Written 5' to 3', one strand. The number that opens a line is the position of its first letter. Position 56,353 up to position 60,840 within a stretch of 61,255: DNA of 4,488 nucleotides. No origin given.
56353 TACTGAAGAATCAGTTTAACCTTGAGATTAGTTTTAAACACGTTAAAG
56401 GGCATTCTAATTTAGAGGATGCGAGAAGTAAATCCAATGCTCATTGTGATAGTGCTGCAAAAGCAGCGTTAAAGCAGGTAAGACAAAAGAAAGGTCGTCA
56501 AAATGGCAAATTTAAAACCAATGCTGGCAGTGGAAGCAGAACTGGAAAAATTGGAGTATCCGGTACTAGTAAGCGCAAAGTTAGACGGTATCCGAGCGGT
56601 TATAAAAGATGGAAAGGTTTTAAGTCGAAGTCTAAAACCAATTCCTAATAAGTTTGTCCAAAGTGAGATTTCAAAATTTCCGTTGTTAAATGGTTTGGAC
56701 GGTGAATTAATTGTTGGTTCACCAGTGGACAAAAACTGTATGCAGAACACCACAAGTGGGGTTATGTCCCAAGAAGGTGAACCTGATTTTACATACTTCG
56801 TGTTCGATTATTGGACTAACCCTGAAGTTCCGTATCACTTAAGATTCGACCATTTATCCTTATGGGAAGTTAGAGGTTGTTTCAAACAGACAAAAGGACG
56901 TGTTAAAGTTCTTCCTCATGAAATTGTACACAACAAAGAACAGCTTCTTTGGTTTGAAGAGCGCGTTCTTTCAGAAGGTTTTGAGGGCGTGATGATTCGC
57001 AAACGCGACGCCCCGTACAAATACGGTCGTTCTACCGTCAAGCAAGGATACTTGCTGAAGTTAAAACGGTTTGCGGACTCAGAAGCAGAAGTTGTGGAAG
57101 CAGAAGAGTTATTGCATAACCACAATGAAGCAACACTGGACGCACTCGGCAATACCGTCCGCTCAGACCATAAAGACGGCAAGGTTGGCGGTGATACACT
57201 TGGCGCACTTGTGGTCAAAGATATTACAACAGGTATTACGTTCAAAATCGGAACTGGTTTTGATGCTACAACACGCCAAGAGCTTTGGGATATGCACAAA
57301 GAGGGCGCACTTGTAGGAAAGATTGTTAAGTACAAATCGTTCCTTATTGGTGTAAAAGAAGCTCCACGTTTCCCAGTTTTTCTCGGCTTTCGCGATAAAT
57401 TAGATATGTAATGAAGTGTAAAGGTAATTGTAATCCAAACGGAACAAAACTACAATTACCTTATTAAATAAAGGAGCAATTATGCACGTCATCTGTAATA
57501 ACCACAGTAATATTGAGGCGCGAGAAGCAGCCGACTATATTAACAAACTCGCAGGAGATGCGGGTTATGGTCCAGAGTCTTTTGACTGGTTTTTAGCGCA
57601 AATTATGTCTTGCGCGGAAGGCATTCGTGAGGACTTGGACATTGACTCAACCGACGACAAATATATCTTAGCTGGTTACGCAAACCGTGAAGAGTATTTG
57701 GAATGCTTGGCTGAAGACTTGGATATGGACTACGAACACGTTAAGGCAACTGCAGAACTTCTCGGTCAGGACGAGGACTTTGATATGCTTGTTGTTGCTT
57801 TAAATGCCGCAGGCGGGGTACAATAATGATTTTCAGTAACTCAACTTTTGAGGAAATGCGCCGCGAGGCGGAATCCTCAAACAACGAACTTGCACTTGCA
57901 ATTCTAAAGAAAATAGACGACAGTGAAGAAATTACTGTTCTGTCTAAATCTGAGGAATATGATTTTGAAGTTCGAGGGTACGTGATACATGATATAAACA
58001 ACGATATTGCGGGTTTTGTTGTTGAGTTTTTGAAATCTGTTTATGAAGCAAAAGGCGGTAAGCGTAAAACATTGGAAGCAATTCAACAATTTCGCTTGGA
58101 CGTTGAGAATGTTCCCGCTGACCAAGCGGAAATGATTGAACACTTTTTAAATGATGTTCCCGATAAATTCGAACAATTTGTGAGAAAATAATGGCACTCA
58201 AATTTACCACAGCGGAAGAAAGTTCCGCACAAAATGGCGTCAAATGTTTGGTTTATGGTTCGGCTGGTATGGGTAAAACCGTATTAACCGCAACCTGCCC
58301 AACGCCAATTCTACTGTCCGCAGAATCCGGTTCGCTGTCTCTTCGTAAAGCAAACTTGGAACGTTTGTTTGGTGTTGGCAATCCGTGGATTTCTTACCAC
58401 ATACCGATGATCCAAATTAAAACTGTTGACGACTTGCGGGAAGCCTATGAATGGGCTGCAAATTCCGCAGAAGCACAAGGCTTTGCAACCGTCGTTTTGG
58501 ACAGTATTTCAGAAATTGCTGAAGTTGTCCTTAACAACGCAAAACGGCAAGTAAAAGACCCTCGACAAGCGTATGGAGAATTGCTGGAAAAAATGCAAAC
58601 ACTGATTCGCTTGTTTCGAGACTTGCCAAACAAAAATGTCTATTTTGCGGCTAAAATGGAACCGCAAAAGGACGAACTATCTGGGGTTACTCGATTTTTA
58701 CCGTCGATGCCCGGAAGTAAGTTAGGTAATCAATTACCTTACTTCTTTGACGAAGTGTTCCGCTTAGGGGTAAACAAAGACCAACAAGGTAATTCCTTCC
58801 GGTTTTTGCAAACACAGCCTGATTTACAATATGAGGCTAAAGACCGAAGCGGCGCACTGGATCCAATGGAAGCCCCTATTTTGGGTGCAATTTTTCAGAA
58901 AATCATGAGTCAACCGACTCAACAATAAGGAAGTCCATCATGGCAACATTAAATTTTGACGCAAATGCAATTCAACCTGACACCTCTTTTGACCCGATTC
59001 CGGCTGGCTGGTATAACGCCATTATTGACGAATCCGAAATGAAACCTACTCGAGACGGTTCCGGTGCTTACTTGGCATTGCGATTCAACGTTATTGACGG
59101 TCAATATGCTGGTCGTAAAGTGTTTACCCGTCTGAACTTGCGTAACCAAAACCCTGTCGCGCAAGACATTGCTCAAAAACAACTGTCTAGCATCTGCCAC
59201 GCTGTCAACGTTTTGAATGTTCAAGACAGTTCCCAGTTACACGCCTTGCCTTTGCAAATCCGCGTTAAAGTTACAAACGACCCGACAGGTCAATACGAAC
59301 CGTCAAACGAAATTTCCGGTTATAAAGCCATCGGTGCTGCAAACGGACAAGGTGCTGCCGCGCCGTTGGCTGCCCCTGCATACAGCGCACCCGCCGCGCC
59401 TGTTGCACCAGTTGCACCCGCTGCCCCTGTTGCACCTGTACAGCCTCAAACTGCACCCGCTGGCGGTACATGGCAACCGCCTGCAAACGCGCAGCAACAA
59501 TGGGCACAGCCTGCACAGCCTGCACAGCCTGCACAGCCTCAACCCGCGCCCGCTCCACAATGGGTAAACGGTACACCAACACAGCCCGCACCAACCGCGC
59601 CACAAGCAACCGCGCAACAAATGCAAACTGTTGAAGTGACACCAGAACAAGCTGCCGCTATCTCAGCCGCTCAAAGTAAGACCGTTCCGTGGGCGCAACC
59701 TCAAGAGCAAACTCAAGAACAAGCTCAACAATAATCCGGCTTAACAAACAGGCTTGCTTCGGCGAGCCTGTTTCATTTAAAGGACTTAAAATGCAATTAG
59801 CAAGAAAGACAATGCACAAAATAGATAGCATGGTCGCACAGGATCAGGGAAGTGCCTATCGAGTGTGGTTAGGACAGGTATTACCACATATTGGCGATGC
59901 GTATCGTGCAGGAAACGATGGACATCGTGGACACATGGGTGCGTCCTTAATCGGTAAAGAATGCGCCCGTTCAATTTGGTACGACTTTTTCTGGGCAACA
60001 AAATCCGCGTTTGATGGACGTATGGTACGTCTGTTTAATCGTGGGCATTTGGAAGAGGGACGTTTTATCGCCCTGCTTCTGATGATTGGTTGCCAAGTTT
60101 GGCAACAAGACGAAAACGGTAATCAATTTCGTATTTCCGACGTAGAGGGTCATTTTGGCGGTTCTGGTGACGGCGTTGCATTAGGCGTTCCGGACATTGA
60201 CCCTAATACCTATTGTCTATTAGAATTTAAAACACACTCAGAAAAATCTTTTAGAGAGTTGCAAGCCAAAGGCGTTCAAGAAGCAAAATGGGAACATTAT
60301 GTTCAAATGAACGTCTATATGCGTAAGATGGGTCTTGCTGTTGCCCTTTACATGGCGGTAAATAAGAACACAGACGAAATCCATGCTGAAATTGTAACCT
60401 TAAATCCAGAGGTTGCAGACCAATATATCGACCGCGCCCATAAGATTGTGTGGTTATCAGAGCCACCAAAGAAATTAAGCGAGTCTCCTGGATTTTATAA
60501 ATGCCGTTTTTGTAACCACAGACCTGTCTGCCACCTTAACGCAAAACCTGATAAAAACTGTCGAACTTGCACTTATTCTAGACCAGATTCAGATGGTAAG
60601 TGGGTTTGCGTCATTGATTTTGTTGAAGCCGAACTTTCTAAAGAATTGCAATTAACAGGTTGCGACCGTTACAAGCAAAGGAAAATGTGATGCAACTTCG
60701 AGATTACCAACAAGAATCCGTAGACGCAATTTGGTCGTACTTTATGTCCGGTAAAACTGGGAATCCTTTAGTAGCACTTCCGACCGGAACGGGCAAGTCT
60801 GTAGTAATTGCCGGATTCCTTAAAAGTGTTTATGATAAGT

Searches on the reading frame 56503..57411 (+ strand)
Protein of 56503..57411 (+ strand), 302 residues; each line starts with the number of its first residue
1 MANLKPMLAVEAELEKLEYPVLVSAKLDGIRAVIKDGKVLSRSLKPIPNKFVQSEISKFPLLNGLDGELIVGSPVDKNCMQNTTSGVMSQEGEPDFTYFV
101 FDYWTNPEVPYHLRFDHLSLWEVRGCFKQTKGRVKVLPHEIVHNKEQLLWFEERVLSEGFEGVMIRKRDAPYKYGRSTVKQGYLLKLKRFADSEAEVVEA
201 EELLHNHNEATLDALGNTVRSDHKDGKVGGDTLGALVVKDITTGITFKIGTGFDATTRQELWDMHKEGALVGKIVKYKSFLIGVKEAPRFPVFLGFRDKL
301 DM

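Call 26: search_protein_families(library=phrogs, proteins=[window:56503-57411:+], max_evalue=0.001)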
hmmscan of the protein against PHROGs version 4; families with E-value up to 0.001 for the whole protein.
window:56503-57411:+ (302 aa): 1 family
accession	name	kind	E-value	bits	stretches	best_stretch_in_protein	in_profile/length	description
phrog_114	-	DNA, RNA and nucleotide metabolism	5.1e-61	208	1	3-299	220-500/634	ATP-dependent DNA ligase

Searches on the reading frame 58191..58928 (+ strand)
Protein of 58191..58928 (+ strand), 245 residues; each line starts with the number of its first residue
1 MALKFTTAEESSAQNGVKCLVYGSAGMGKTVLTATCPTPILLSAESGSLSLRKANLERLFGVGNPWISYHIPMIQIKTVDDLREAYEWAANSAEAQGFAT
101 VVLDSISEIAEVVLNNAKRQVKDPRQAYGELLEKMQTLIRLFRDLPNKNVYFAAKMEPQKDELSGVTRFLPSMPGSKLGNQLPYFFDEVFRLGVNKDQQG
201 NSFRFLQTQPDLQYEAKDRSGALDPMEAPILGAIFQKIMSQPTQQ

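Call 26: search_protein_families(library=phrogs, proteins=[window:58191-58928:+], max_evalue=0.001)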
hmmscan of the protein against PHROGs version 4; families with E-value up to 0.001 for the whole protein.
window:58191-58928:+ (245 aa): 2 families
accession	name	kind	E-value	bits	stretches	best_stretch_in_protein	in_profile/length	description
phrog_124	-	DNA, RNA and nucleotide metabolism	2e-58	199.6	1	1-242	27-261/382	Sak4-like ssDNA annealing protein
phrog_32843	-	unknown function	9.5e-07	30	1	169-240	4-77/90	-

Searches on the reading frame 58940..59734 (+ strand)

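Call 26: search_protein_families(library=phrogs, proteins=[window:58940-59734:+], max_evalue=0.001)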
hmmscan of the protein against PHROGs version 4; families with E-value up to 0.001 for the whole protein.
window:58940-59734:+ (264 aa): 7 families
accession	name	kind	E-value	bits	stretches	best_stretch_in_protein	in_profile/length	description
phrog_13350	-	unknown function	2e-60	205.9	1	1-262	4-281/302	-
phrog_2300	-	unknown function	1.4e-49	170.8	1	1-253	26-267/347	-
phrog_6015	-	DNA, RNA and nucleotide metabolism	1.1e-46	160.7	1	2-261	3-244/273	single strand DNA binding protein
phrog_378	-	DNA, RNA and nucleotide metabolism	2.5e-08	35.3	1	12-125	11-131/163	single strand DNA binding protein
phrog_34715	-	unknown function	2.3e-05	24.3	1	16-127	310-421/426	-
phrog_7778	-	DNA, RNA and nucleotide metabolism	4e-05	24.4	1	15-78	33-95/162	single strand DNA binding protein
phrog_9002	-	DNA, RNA and nucleotide metabolism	5.9e-05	24.2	1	14-85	23-96/192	single strand DNA binding protein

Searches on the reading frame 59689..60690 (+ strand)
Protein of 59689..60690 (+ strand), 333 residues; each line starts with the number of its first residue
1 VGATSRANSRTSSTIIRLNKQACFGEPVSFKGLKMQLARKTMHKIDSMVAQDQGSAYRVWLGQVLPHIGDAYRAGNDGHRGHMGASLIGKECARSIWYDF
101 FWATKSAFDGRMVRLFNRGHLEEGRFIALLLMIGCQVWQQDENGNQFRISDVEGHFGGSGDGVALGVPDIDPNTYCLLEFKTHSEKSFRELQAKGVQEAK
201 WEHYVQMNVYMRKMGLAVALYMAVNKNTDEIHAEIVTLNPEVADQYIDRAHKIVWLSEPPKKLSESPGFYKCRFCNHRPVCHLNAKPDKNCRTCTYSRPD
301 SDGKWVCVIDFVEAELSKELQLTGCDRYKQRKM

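Call 26: search_protein_families(library=phrogs, proteins=[window:59689-60690:+], max_evalue=0.001)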
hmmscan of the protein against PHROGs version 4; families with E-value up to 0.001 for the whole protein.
window:59689-60690:+ (333 aa): 3 families
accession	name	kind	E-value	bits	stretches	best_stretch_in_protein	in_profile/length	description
phrog_1990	-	DNA, RNA and nucleotide metabolism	6.7e-115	384.4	1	53-332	6-285/290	Cas4-domain exonuclease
phrog_1706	-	DNA, RNA and nucleotide metabolism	8.8e-08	32.9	1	173-283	134-244/293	CRISPR/Cas system associated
phrog_434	-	DNA, RNA and nucleotide metabolism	2.8e-07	31.1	1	136-251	125-230/372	RecE-like recombination exonuclease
